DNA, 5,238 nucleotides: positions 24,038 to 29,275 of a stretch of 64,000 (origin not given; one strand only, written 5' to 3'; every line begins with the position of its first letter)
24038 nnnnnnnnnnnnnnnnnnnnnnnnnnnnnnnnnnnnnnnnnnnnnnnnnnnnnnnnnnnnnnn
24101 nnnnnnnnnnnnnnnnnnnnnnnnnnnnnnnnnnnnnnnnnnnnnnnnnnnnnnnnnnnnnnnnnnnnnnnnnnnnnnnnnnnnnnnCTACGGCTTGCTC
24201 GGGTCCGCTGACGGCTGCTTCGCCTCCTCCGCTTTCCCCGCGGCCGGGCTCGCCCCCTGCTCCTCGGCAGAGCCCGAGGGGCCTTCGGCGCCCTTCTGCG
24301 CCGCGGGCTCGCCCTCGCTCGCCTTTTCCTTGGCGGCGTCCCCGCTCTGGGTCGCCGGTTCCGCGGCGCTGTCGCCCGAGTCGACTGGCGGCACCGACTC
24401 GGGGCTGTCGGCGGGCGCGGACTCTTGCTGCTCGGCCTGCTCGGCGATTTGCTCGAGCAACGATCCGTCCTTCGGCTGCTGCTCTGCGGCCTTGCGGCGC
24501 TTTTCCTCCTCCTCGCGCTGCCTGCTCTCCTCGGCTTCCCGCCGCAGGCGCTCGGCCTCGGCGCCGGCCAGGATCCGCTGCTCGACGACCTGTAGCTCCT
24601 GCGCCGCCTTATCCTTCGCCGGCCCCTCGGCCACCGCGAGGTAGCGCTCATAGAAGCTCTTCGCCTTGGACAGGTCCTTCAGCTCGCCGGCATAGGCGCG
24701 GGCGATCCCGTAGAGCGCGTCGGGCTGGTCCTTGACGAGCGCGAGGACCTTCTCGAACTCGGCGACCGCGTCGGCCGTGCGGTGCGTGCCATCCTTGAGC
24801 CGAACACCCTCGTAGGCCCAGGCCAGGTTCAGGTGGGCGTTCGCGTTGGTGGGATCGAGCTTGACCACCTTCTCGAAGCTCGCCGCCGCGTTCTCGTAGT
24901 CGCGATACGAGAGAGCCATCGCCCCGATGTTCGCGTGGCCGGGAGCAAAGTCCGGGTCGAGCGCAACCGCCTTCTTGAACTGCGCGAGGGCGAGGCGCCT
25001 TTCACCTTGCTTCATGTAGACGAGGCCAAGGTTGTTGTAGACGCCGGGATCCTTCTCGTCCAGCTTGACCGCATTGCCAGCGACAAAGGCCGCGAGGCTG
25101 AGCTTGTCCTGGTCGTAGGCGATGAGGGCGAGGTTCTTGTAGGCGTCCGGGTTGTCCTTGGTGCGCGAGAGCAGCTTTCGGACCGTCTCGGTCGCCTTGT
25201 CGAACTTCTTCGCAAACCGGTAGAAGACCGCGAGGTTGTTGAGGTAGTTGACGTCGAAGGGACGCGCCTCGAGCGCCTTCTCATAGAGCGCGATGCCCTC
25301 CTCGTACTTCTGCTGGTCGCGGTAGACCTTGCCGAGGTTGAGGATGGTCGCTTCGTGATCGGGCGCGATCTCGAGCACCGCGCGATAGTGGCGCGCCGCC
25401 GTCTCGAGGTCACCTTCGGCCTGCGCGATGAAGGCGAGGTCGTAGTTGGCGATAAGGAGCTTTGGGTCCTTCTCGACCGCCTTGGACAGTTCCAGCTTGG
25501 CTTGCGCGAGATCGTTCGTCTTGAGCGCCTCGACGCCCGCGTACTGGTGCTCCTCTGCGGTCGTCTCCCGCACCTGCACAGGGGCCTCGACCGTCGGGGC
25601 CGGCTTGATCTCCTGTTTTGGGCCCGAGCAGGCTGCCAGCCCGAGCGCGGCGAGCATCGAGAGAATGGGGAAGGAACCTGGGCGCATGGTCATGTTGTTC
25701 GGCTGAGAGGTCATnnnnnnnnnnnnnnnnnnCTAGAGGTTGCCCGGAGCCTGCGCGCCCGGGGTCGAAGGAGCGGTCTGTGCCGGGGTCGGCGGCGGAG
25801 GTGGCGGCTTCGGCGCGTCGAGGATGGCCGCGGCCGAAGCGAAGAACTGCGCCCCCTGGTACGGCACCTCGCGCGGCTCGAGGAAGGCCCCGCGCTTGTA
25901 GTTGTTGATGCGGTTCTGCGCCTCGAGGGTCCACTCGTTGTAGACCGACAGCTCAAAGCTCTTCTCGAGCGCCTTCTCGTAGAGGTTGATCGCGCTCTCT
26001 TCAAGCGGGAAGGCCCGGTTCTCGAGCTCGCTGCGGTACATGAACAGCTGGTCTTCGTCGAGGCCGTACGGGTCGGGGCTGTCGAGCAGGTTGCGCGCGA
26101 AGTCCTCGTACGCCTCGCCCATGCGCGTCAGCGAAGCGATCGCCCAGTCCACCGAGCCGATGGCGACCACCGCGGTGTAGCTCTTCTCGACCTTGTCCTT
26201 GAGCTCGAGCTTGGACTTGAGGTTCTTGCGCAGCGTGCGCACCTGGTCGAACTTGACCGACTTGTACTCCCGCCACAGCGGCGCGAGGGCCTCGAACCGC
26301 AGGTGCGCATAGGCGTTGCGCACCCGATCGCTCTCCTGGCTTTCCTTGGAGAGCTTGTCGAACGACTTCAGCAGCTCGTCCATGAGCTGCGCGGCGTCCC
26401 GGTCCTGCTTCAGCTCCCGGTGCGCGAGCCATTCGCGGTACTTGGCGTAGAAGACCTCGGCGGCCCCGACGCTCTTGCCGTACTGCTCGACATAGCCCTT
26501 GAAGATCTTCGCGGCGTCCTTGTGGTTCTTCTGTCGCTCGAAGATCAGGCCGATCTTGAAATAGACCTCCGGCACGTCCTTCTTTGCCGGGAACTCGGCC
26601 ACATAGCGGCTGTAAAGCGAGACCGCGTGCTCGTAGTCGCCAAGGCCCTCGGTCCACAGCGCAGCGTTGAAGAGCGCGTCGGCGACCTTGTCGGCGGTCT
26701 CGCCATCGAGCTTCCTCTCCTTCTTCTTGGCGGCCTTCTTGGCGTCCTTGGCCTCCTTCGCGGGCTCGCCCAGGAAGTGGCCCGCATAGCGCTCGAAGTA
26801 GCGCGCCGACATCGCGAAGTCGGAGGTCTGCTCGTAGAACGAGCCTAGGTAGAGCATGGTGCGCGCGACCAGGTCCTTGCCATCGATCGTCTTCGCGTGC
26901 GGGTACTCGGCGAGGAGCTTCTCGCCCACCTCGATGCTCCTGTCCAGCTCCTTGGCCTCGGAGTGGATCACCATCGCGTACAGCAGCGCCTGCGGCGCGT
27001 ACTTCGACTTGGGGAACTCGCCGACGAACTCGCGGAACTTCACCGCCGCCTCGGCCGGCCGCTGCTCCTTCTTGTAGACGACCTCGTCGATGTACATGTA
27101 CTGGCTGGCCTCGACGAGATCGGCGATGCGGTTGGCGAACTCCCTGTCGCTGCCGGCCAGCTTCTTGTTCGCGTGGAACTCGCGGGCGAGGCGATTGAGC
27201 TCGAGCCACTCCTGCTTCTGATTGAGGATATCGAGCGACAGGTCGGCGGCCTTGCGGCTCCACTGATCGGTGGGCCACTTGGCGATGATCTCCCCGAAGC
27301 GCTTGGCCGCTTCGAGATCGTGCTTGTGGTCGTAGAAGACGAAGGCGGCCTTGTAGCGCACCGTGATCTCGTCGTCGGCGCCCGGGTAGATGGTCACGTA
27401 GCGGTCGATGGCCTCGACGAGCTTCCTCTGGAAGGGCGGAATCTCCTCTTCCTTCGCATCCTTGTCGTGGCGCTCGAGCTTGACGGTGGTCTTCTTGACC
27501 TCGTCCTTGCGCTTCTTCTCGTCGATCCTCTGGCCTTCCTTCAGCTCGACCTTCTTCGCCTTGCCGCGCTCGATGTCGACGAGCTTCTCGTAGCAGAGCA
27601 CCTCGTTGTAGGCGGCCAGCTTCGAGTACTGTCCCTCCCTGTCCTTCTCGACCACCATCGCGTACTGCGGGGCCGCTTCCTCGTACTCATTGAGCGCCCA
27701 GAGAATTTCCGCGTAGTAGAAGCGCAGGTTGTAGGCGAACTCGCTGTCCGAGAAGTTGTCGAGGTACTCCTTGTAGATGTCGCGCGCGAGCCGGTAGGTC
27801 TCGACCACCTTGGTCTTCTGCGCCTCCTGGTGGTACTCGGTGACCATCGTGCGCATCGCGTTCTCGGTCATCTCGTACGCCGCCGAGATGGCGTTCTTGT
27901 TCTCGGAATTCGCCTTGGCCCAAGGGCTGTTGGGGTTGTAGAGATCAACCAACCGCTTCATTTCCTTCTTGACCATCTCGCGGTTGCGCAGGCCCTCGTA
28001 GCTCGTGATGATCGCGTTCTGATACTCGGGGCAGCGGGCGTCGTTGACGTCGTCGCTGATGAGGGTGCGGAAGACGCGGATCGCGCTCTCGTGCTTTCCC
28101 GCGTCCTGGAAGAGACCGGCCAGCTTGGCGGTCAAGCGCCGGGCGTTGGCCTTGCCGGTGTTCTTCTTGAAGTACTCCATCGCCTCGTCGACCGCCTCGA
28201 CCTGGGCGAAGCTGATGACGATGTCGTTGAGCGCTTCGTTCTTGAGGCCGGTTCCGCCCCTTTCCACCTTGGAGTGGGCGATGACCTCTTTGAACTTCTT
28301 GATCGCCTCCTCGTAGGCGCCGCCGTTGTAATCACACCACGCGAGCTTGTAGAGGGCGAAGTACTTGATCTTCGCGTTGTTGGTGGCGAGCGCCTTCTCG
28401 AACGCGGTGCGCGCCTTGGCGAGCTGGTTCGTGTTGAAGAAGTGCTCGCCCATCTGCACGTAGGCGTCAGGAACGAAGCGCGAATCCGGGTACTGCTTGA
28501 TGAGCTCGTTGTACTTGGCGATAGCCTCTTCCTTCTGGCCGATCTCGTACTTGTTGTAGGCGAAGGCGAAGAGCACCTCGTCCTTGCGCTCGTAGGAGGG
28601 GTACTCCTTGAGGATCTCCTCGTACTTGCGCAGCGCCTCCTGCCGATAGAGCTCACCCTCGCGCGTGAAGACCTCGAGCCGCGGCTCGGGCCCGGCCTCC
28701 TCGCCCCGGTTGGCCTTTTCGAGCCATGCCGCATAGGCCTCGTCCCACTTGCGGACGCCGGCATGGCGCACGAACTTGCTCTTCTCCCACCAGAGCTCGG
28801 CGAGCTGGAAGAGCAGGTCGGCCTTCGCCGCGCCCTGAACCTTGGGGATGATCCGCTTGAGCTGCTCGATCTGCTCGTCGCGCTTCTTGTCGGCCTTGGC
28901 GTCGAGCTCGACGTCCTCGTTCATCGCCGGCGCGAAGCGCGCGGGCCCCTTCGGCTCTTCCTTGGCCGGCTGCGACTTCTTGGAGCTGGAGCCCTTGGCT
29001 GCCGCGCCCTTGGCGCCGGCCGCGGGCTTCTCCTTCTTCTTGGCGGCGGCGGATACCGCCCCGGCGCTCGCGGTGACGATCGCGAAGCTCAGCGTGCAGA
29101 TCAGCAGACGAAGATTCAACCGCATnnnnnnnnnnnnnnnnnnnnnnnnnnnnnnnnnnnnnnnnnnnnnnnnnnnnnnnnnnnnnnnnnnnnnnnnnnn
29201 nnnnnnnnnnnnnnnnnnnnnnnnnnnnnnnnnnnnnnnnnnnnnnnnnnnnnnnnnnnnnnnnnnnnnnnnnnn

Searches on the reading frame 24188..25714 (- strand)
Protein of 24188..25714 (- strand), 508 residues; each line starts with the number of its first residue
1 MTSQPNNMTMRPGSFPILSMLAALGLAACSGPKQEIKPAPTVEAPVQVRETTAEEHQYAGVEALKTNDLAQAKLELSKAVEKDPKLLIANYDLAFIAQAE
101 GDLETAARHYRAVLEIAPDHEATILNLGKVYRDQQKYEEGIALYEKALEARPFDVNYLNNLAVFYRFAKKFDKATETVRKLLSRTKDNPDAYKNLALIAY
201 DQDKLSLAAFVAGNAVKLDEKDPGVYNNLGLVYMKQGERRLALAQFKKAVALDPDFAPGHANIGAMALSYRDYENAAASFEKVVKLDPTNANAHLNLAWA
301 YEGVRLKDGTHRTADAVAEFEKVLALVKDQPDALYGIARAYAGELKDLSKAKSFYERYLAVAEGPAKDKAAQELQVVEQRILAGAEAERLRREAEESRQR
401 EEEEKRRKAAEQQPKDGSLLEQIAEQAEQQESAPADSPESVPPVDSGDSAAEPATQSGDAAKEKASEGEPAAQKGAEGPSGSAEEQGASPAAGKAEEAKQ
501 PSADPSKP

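Call 5: search_protein_families(library=pfam, max_evalue=0.01, proteins=[window:24188-25714:-])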
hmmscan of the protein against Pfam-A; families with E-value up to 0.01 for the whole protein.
window:24188-25714:- (508 aa): 22 families
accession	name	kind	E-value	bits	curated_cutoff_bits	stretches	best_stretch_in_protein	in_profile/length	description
PF13414.12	TPR_11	-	3.2e-33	113.6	26.8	4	272-302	9-39/42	TPR repeat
PF13431.12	TPR_17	-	3.3e-32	108.5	24.4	2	280-308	2-26/34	Tetratricopeptide repeat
PF07719.23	TPR_2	-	5e-31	104.7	27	4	225-255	3-33/34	Tetratricopeptide repeat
PF00515.34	TPR_1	-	2.9e-26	90.6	27.8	3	225-256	3-34/34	Tetratricopeptide repeat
PF13181.12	TPR_8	-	5.5e-26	88.9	25.7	2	225-255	3-33/34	Tetratricopeptide repeat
PF14559.12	TPR_19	-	1.5e-25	89.7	25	5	99-154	3-58/68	Tetratricopeptide repeat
PF13432.12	TPR_16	-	3.2e-23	82.3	32.7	4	228-291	2-65/65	Tetratricopeptide repeat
PF13424.12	TPR_12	-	1.1e-18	67.6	30.1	2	88-151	4-75/77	Tetratricopeptide repeat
PF13428.12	TPR_14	-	9.2e-17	60.3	23.5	0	124-162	4-42/44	Tetratricopeptide repeat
PF13176.12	TPR_7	-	1.3e-14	53.4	27.9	0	124-151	2-29/36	Tetratricopeptide repeat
PF23914.1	TPR_CcmH_CycH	-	8.1e-13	48.9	42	2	125-209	54-141/158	Cytochrome c-type biogenesis protein H TPR domain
PF13174.12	TPR_6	-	8.4e-12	45.4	26.3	0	332-359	1-27/33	Tetratricopeptide repeat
PF24575.1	TPR_Slam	-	7.4e-09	36.4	35.2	1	82-138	44-98/104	Surface lipoprotein assembly modifier, N-terminal TPR repeats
PF13374.12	TPR_10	-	1.2e-08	35.1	27.5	2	123-151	4-32/42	Tetratricopeptide repeat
PF25064.1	ARM_TT21_5th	-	1.4e-06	29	27.8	0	169-249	15-98/117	TT21 fifth ARM repeats domain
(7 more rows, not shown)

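Call 6: search_protein_families(library=ncbifam, max_evalue=0.01, proteins=[window:24188-25714:-])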
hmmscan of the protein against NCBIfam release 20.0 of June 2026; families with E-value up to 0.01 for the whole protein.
window:24188-25714:- (508 aa): 29 families (the best 25 are shown)
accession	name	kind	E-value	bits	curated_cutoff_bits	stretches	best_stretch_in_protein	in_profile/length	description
NF033758.1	gliding_GltE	equivalog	1.2e-38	133.2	225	2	77-410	76-404/411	adventurous gliding motility TPR repeat lipoprotein GltE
TIGR02521.1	type_IV_pilW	equivalog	2.2e-33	115.8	154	2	20-206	3-186/234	type IV pilus biogenesis/stability protein PilW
TIGR02917.1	PEP_TPR_lipo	equivalog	3.4e-30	104.7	312.2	2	169-364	309-497/899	XrtA/PEP-CTERM system TPR-repeat protein PrsT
NF040959.1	MamA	equivalog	1.1e-26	93.6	200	2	99-253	49-203/204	magnetosome protein MamA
NF033762.1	social_mot_Tgl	equivalog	1.1e-22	80.6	225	2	46-202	24-182/252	social motility TPR repeat lipoprotein Tgl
NF008391.2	PRK11189.1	equivalog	5.8e-13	49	250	1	225-301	67-144/297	lipoprotein NlpI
NF002725.1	PRK02603.1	equivalog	6.6e-13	49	143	2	88-170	36-121/173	photosystem I assembly protein Ycf3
TIGR02552.1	LcrH_SycD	equivalog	7e-13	48.5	104.8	3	72-188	3-119/136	SycD/LcrH family type III secretion system chaperone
TIGR03939.1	PGA_TPR_OMP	equivalog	6.7e-12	44.4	366.65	2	137-255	69-186/800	poly-beta-1,6 N-acetyl-D-glucosamine export porin PgaA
NF033920.0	C39_PA2778_fam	equivalog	8.8e-12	45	150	1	99-181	168-250/255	PA2778 family cysteine peptidase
NF008520.0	PRK11447.1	equivalog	9.1e-11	40.3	858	2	60-135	358-433/1157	cellulose synthase complex outer membrane protein BcsC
NF008756.0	PRK11788.1-4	equivalog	5.8e-08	32.2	474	1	66-148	191-276/389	lipopolysaccharide assembly protein LapB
NF008757.0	PRK11788.1-5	equivalog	1e-07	31.5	363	1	61-185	188-312/388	lipopolysaccharide assembly protein LapB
NF008753.0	PRK11788.1-1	equivalog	1.2e-07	31.2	395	1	59-299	41-290/389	lipopolysaccharide assembly protein LapB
TIGR00990.1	3a0801s09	subfamily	1.4e-07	30.5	757.25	2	48-228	326-506/615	mitochondrial import receptor subunit TOM70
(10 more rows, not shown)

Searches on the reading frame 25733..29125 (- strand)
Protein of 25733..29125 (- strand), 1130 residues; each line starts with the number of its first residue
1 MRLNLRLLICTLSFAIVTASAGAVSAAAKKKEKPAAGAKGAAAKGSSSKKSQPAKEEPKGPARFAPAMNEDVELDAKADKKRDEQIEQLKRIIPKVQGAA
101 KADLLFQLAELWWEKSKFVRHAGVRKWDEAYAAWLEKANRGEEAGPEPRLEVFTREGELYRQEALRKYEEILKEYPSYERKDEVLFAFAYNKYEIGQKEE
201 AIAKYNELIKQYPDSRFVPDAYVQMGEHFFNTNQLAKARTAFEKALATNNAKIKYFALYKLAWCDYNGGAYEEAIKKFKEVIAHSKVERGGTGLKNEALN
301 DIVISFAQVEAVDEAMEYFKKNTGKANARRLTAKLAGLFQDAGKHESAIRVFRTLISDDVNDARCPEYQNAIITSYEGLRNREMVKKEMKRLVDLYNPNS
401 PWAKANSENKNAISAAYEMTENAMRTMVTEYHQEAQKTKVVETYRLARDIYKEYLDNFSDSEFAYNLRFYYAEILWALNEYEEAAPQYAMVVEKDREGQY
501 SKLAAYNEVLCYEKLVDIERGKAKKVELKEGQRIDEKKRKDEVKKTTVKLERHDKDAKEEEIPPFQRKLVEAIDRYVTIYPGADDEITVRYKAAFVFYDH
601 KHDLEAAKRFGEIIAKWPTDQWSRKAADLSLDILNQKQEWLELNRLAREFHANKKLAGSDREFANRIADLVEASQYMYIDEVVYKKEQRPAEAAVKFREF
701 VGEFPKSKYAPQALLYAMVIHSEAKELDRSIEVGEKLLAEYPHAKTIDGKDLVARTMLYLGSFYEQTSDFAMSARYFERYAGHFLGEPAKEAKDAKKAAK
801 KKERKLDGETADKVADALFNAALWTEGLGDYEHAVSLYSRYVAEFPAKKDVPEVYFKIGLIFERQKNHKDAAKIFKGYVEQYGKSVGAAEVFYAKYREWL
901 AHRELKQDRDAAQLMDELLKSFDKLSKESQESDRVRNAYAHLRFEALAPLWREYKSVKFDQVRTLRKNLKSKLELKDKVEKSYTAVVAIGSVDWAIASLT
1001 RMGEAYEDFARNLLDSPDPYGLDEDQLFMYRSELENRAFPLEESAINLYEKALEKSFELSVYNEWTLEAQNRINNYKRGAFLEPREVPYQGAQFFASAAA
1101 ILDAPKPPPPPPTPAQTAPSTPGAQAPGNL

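Call 5: search_protein_families(library=pfam, max_evalue=0.01, proteins=[window:25733-29125:-])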
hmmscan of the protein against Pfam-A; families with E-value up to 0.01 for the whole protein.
window:25733-29125:- (1130 aa): 13 families
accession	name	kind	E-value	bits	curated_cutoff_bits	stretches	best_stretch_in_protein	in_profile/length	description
PF13174.12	TPR_6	-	5e-30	102.5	26.3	3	183-215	1-33/33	Tetratricopeptide repeat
PF13432.12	TPR_16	-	1e-16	61.4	32.7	3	828-883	10-62/65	Tetratricopeptide repeat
PF07719.23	TPR_2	-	5.3e-14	51.6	27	1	219-248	1-30/34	Tetratricopeptide repeat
PF13428.12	TPR_14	-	1.4e-12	47.4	23.5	0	219-250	1-32/44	Tetratricopeptide repeat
PF14559.12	TPR_19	-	8.9e-12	45.6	25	0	199-258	8-64/68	Tetratricopeptide repeat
PF13424.12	TPR_12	-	2.8e-10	40.7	30.1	0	220-283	4-73/77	Tetratricopeptide repeat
PF24575.1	TPR_Slam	-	1.5e-07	32.2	35.2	1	166-242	29-104/104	Surface lipoprotein assembly modifier, N-terminal TPR repeats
PF13525.12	YfiO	-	6.1e-07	29.9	25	0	195-225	103-133/203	Outer membrane lipoprotein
PF13414.12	TPR_11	-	1.4e-06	28.3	26.8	0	193-226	5-35/42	TPR repeat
PF00515.34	TPR_1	-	0.00033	20.8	27.8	0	219-248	1-30/34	Tetratricopeptide repeat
PF13181.12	TPR_8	-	0.00061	20.2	25.7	0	220-248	2-30/34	Tetratricopeptide repeat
PF13176.12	TPR_7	-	0.00073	19.9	27.9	0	334-362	4-34/36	Tetratricopeptide repeat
PF10602.15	RPN7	-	0.0042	17.2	29.6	0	307-510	14-155/174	26S proteasome subunit RPN7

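Call 6: search_protein_families(library=ncbifam, max_evalue=0.01, proteins=[window:25733-29125:-])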
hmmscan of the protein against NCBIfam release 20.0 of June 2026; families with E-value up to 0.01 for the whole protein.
window:25733-29125:- (1130 aa): 7 families
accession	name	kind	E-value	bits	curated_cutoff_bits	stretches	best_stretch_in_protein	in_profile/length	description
TIGR02795.1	tol_pal_ybgF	equivalog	2.2e-32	112.1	90.1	5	201-283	21-104/119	tol-pal system protein YbgF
TIGR03302.1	OM_YfiO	subfamily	2.2e-14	53.6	81.4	3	162-248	50-137/239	outer membrane protein assembly factor BamD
NF008068.0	PRK10803.1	equivalog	8.6e-08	32.4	383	1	162-245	160-243/263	cell division protein CpoB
NF052312.1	T9SS_PorW_SprE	equivalog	9.6e-08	31.1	250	2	811-918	541-648/716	type IX secretion system periplasmic lipoprotein PorW/SprE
TIGR02552.1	LcrH_SycD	equivalog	0.00022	21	104.8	0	183-298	19-129/136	SycD/LcrH family type III secretion system chaperone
NF033762.1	social_mot_Tgl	equivalog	0.0012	18.2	225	1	162-282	48-163/252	social motility TPR repeat lipoprotein Tgl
NF033920.0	C39_PA2778_fam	equivalog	0.0014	18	150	1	189-275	163-244/255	PA2778 family cysteine peptidase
